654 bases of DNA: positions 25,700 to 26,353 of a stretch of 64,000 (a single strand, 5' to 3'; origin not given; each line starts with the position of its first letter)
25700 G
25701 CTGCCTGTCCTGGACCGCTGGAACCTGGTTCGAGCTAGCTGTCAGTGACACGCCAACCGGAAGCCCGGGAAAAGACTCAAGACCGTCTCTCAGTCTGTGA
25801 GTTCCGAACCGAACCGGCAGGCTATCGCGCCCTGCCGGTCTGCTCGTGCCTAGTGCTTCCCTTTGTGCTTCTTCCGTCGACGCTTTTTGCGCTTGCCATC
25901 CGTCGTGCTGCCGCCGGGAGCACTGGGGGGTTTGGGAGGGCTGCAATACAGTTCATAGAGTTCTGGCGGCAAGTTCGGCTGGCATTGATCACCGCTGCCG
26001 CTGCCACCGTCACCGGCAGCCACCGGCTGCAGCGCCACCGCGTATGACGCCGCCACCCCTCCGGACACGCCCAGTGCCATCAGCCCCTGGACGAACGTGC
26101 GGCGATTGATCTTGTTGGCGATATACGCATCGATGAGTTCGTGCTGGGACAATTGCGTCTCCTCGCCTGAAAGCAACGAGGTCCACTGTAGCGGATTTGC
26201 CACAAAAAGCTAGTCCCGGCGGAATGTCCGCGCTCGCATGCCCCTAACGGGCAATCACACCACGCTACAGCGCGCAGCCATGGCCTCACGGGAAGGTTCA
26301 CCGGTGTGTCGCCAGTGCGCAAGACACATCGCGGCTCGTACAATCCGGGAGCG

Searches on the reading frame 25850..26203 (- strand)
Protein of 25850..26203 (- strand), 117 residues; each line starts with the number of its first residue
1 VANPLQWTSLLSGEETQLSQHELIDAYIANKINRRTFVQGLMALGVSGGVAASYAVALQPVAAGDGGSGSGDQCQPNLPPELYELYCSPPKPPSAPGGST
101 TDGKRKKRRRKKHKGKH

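Call 6: search_protein_families(library=pfam, proteins=[window:25850-26203:-], max_evalue=1)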
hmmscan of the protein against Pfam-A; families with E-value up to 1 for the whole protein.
window:25850-26203:- (117 aa): 2 families
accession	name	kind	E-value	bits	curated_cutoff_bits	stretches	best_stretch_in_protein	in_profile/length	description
PF23678.1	YqhI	-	0.035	13.9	27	1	23-39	16-32/36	YqhI-like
PF10518.14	TAT_signal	-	0.079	13.4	22.7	1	31-51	1-21/21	TAT (twin-arginine translocation) pathway signal sequence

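Call 7: search_protein_families(library=ncbifam, proteins=[window:25850-26203:-], max_evalue=1)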
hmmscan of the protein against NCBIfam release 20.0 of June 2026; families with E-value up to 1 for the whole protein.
window:25850-26203:- (117 aa): 3 families
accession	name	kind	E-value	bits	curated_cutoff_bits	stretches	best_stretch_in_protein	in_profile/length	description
TIGR01409.1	TAT_signal_seq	domain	0.065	13.6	16.7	1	32-59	1-24/29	twin-arginine translocation signal domain-containing protein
TIGR01480.1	copper_res_A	subfamily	0.069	11.6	478.95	1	30-54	4-28/593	copper resistance system multicopper oxidase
NF005686.0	PRK07486.1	subfamily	0.19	10.4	465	1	35-70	152-187/486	amidase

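Call 80: find_encoding_contigs(protein=window:25850-26203:-, flank=3000, max_places=4)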
Protein window:25850-26203:- (117 aa): no gene with exactly this product is on record in the collection.
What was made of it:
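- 25850..26203 (-): P4: separate small protein with an ordinary Tat-like signal (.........) and a C-terminal basic tail. Not a family member. No record of the exact product (call 80).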
